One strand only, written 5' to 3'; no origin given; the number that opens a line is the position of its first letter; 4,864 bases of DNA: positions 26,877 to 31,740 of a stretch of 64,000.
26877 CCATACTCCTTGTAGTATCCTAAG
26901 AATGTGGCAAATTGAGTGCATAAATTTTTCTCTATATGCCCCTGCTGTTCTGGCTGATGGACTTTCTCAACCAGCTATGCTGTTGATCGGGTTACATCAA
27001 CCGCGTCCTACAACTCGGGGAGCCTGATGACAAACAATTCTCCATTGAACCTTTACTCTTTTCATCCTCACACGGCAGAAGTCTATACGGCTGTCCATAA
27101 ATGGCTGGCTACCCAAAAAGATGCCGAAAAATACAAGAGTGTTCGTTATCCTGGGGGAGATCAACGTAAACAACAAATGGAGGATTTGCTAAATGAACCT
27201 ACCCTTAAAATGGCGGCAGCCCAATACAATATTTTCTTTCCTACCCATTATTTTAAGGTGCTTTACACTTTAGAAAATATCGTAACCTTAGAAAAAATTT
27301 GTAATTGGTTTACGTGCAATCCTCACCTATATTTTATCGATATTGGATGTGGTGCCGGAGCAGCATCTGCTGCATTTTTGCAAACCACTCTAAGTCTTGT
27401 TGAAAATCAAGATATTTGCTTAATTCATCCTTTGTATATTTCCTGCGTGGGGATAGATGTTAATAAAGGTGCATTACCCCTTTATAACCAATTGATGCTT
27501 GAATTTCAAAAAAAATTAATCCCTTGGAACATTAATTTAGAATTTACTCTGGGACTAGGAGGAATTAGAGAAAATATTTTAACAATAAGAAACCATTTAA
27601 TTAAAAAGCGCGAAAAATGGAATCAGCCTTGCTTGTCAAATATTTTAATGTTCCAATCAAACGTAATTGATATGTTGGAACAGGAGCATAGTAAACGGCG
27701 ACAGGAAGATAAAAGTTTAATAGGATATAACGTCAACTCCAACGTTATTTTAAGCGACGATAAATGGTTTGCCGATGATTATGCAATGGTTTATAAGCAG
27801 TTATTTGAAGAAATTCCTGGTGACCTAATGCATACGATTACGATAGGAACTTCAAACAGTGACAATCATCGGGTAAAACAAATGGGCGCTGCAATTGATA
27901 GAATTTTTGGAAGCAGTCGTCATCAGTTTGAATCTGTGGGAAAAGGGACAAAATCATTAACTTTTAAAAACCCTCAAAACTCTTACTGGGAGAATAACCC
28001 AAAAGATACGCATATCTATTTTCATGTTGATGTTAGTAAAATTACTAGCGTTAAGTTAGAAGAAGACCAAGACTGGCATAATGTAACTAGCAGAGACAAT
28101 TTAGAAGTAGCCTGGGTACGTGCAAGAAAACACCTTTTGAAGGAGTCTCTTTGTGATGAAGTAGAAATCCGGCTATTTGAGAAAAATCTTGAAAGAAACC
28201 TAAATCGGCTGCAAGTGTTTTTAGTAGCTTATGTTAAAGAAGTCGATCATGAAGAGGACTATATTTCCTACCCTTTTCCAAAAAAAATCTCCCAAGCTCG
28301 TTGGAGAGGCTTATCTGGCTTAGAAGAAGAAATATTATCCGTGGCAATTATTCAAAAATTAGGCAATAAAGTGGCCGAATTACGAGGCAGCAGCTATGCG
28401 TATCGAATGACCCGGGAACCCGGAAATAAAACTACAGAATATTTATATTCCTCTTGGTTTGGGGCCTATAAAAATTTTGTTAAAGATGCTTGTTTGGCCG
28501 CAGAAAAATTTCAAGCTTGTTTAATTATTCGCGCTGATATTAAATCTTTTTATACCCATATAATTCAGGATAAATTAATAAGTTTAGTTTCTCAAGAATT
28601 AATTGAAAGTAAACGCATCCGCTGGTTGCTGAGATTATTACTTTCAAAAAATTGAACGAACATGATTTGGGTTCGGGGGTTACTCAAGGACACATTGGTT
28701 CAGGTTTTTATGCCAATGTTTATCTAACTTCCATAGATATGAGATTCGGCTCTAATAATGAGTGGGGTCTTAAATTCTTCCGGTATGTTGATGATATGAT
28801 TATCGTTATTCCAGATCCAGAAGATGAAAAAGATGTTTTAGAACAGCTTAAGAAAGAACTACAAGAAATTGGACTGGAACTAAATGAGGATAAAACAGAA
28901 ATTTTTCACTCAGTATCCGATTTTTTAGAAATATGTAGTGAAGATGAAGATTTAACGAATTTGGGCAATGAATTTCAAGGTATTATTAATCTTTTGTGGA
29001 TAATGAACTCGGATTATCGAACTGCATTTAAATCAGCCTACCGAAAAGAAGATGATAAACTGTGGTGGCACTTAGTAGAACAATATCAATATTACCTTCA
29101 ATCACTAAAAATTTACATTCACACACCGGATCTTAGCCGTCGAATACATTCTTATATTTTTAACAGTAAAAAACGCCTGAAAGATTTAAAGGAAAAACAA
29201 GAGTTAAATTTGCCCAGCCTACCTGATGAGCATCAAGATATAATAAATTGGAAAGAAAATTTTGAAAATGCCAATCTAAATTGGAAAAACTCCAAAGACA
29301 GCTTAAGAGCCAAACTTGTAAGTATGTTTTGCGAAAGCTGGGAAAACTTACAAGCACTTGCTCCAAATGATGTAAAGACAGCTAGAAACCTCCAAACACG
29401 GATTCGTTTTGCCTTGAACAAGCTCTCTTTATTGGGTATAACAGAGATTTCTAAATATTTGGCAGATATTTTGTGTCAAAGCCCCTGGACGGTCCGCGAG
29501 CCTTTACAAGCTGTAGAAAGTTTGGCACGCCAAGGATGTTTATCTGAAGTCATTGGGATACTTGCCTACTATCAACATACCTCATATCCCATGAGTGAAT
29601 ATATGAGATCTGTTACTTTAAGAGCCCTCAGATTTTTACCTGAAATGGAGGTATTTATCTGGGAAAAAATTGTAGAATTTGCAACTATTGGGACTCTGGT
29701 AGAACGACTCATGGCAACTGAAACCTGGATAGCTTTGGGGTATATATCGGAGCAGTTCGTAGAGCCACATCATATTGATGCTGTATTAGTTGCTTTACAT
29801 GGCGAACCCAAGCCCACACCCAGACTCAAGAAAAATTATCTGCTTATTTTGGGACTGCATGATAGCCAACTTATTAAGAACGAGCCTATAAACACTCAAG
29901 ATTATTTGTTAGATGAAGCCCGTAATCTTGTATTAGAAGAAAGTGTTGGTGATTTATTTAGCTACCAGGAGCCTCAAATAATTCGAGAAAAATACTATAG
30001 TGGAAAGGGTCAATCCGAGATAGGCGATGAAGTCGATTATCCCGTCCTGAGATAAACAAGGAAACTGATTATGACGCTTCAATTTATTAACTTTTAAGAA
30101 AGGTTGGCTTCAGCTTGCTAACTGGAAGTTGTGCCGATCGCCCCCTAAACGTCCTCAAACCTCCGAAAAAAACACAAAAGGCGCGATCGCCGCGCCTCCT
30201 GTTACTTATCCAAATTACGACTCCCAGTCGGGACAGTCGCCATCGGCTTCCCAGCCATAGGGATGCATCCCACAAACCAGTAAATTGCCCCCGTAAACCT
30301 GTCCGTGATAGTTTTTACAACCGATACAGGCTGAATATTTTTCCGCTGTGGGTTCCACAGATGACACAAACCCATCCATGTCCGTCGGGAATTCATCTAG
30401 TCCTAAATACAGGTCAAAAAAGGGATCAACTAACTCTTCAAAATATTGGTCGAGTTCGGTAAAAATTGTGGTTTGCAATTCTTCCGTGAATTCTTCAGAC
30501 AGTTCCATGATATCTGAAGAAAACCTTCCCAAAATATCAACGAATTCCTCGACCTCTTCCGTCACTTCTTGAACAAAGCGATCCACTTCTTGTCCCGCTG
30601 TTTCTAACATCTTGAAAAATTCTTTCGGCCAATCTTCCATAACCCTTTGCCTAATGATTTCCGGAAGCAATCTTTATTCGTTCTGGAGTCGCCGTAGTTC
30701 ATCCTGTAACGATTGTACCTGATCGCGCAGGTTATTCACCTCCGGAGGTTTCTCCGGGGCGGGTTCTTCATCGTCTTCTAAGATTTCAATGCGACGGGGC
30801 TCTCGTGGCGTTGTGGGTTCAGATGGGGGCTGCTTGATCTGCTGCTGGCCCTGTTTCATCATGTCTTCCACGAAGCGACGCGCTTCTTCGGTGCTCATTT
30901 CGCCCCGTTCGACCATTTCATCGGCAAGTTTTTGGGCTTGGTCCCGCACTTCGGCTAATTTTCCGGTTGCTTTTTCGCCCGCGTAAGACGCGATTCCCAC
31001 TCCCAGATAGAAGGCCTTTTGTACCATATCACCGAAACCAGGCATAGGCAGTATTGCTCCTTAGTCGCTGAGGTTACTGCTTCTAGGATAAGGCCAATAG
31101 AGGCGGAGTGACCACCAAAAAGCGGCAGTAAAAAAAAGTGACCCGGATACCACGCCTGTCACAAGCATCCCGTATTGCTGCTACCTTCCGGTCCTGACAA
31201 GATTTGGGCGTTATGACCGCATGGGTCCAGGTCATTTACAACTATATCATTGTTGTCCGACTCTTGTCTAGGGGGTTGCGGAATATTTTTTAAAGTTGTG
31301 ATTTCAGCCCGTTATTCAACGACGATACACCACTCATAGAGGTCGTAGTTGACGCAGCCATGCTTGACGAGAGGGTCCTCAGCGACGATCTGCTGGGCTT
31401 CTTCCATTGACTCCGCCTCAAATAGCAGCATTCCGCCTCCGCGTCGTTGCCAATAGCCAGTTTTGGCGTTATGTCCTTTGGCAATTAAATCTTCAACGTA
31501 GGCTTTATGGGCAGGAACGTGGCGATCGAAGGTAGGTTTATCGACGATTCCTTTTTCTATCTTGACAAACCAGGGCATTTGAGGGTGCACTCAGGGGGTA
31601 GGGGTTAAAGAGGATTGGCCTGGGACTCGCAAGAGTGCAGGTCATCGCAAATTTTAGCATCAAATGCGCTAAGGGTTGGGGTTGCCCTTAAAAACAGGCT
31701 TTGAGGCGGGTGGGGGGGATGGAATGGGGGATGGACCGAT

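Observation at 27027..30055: Frameshift-split reverse transcriptase of about 1,000 aa with N-terminal methyltransferase-like motif and C-terminal alpha-repeat domain, in an AT-rich HIP1-free insert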

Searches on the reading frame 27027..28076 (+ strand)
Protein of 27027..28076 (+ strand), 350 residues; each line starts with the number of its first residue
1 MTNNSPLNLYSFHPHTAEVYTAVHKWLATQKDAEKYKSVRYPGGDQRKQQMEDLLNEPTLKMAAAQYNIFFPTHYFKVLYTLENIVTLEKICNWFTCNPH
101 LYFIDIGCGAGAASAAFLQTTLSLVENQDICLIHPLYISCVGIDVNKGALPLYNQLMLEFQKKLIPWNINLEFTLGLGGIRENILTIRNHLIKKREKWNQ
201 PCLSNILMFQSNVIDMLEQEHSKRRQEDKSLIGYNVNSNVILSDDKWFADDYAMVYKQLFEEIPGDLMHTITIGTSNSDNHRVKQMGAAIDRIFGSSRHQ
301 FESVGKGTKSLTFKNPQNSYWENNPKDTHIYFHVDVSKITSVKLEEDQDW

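Call 23: search_protein_families(library=padloc, proteins=[window:27027-28067:+], max_evalue=1)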
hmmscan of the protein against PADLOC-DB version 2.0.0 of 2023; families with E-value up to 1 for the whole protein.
seq(347 aa): 1 family
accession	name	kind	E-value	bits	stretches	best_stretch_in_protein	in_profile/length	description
PDLC03774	RT_UG35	-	6.5e-87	290.7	1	8-347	3-317/938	DRT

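Call 33: predict_structure(alignment_id=A2)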
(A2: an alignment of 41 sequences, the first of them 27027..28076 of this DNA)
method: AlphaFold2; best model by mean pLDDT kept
length: 350 residues; sequences in the alignment: 41
mean_pLDDT: 90.1   pTM: 0.89
mean pLDDT of the five models: 90.1, 89.4, 89.2, 88.6, 88.0
residues with pLDDT >= 90: 248; 70-90: 85; 50-70: 12; < 50: 5
segments of 3 or more residues with pLDDT < 50: 1-4
pLDDT, mean of each block of 10 residues (from residue 1): 61 97 98 95 74 83 94 96 95 91 90 97 88 90 94 98 96 95 94 94 93 79 88 92 78 93 93 89 93 93 96 93 85 96 71
secondary structure, 60 per line:
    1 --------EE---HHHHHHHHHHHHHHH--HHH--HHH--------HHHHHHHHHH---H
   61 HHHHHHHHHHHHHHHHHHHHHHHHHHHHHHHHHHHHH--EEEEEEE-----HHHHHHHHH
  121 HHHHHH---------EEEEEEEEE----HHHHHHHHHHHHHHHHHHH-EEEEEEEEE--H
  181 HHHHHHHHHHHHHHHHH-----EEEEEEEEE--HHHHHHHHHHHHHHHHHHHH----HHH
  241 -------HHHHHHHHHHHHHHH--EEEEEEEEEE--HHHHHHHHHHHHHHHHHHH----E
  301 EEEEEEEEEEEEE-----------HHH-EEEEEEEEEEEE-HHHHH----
elements in order: H14-28 H47-56 H60-97 E100-106 H112-126 E136-144 H149-167 E169-177 H180-197 E203-211 H214-233 H248-262 E265-274 H277-295 E300-313 E329-340 H342-346

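Call 35: fold_search(model_id=the predicted structure, library=pdb)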
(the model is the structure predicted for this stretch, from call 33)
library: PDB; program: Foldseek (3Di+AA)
matches with E <= 10: 928; with E <= 0.001: 59
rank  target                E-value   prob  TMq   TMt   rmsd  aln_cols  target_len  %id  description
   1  5dtq_A                3.6e-06  1.00  0.30  0.33  16.5       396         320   12  Crystal structure of Dot1L in complex with inhibitor CPD3 [(2,6-dichlorophenyl)(quinolin-6-yl)methanone] (released 2016-06-15)
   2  5dry_B                4.0e-06  1.00  0.29  0.31  17.8       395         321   11  Crystal structure of Dot1L in complex with inhibitor CPD3 [N-(1-(2-chlorophenyl)-1H-indol-6-yl)-2-(2-(5-(2-chloropheny (released 2016-06-15)
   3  6te6_B                7.6e-06  1.00  0.28  0.30  18.5       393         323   10  Crystal structure of Dot1L in complex with an inhibitor (compound 3). (released 2019-12-11)
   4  5dry_A                8.1e-06  1.00  0.30  0.33  16.9       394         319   11  Crystal structure of Dot1L in complex with inhibitor CPD3 [N-(1-(2-chlorophenyl)-1H-indol-6-yl)-2-(2-(5-(2-chloropheny (released 2016-06-15)
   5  5drt_A                1.0e-05  1.00  0.28  0.31  18.1       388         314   11  Crystal structure of Dot1L in complex with inhibitor CPD2 [2-(2-(5-((2-chlorophenoxy)methyl)-1H-tetrazol-1-yl)acetyl)- (released 2016-06-15)
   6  6tel_A                1.1e-05  1.00  0.29  0.32  16.0       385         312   11  Crystal structure of Dot1L in complex with an inhibitor (compound 10). (released 2019-12-11)
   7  6ten_B                1.1e-05  1.00  0.30  0.32  16.6       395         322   11  Crystal structure of Dot1L in complex with an inhibitor (compound 11). (released 2019-12-11)
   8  5dt2_B                1.2e-05  1.00  0.29  0.32  17.4       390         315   11  Crystal structure of Dot1L in complex with inhibitor CPD11 [N4-methyl-N2-(2-methyl-1-(2-phenoxyphenyl)-1H-indol-6-yl)p (released 2016-06-15)
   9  5mw4_B                1.3e-05  1.00  0.29  0.31  17.5       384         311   12  Crystal structure of Dot1L in complex with inhibitor CPD7 [N-(3-(((R)-1-(7H-pyrrolo[2,3-d]pyrimidin-4-yl)piperidin-3-y (released 2017-03-22)
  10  6nj9_K                1.4e-05  1.00  0.30  0.31  17.8       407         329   10  Active state Dot1L bound to the H2B-Ubiquitinated nucleosome, 2-to-1 complex (released 2019-02-20)
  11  5dtm_B                1.4e-05  0.99  0.26  0.28  17.8       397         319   12  Crystal structure of Dot1L in complex with inhibitor CPD1 [4-(2,6-dichlorobenzoyl)-N-methyl-1H-pyrrole-2-carboxamide] (released 2016-06-15)
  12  5dtm_A                1.9e-05  1.00  0.30  0.33  17.1       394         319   12  Crystal structure of Dot1L in complex with inhibitor CPD1 [4-(2,6-dichlorobenzoyl)-N-methyl-1H-pyrrole-2-carboxamide] (released 2016-06-15)
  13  6ten_A                1.9e-05  0.99  0.28  0.30  17.9       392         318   11  Crystal structure of Dot1L in complex with an inhibitor (compound 11). (released 2019-12-11)
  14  3vse_A                2.0e-05  1.00  0.36  0.32   7.9       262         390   10  Crystal structure of methyltransferase (released 2013-04-10)
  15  5dsx_B                2.0e-05  1.00  0.30  0.32  17.4       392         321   11  Crystal structure of Dot1L in complex with inhibitor CPD10 [6'-chloro-1,4-dimethyl-5'-(2-methyl-6-((4-(methylamino)pyr (released 2016-06-15)
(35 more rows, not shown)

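Call 69: search_protein_representatives(protein=window:27027-28076:+)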
Query: 350 residues. Proteins with E-value up to 0.001 (for the whole library): 131; up to 1e-10: 94; up to 1e-30: 46. The best 131 are listed.
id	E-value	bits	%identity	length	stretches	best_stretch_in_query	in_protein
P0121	2.9e-241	815.9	100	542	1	1-350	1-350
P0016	1.4e-76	274.4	44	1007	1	9-350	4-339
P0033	6.9e-70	252.4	39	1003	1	3-350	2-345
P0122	2.0e-65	237.7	39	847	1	4-350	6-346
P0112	2.4e-64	234.1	39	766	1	9-350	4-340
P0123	2.6e-63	230.7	36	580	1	7-350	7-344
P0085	4.7e-59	216.7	39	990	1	10-350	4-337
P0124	1.4e-55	205.4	35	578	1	10-350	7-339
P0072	1.7e-55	205.0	36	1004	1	10-350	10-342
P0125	5.2e-55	203.4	33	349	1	8-350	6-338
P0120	3.0e-54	201.0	35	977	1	10-350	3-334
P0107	2.5e-50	188.0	34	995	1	8-350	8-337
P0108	1.1e-49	186.0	32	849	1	12-350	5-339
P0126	4.1e-48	180.8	34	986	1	10-350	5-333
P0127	2.1e-47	178.4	34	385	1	10-350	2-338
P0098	3.0e-46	174.6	33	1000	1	4-350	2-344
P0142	5.1e-37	144.3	32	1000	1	2-324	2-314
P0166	9.3e-25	103.9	33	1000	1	56-350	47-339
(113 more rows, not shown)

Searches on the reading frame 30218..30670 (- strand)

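Call 7: search_protein_families(library=pfam, proteins=[window:30218-30670:-], max_evalue=0.1)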
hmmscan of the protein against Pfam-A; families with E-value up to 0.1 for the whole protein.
window:30218-30670:- (151 aa): 3 families
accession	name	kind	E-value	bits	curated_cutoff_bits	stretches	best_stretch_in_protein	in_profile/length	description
PF04108.17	ATG17_like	-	0.023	14.6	43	1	22-82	114-180/355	Autophagy protein ATG17-like domain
PF06705.16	SF-assemblin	-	0.027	14.3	30.6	1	4-81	24-98/247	SF-assemblin/beta giardin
PF18709.6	DLP_helical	-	0.033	13.9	25.5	1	27-83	77-132/340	Dynamin-like helical domain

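Call 23: search_protein_families(library=padloc, proteins=[window:30218-30670:-], max_evalue=1)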
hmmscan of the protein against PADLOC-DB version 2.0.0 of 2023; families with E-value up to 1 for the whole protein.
window:30218-30670:- (151 aa): 5 families
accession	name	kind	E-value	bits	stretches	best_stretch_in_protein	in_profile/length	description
PDLC02054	Cas10b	-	0.0033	14.3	1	7-133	70-186/537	-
PDLC01622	Cas8e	-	0.0046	14.2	1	19-82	333-397/423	CAS-I-E; effector_LS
PDLC01736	TniQ_IF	-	0.0047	14.2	1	11-82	246-314/400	TniQ_1_I-F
PDLC00600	ZorA1|ZorA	-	0.016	11.7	1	21-81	437-494/677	MotA/ExbB/TolQ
PDLC01906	CARF5--CARF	-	0.03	12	1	36-83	129-175/246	-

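Call 74: search_protein_families(library=ncbifam, proteins=[window:30218-30670:-], max_evalue=0.01)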
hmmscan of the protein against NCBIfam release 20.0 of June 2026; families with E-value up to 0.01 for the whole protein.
window:30218-30670:- (151 aa): 0 families

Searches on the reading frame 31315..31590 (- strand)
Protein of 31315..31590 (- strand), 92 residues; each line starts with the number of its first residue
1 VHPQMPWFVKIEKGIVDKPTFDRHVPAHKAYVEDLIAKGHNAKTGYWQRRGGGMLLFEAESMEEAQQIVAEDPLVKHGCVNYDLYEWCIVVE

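Call 41: search_protein_families(library=pfam, proteins=[window:31315-31590:-], max_evalue=0.001)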
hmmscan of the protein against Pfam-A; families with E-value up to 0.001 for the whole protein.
window:31315-31590:- (92 aa): 1 family
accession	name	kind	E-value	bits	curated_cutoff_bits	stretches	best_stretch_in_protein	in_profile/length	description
PF03795.20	YCII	-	5.3e-08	33.7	24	1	22-87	18-94/95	YCII-related domain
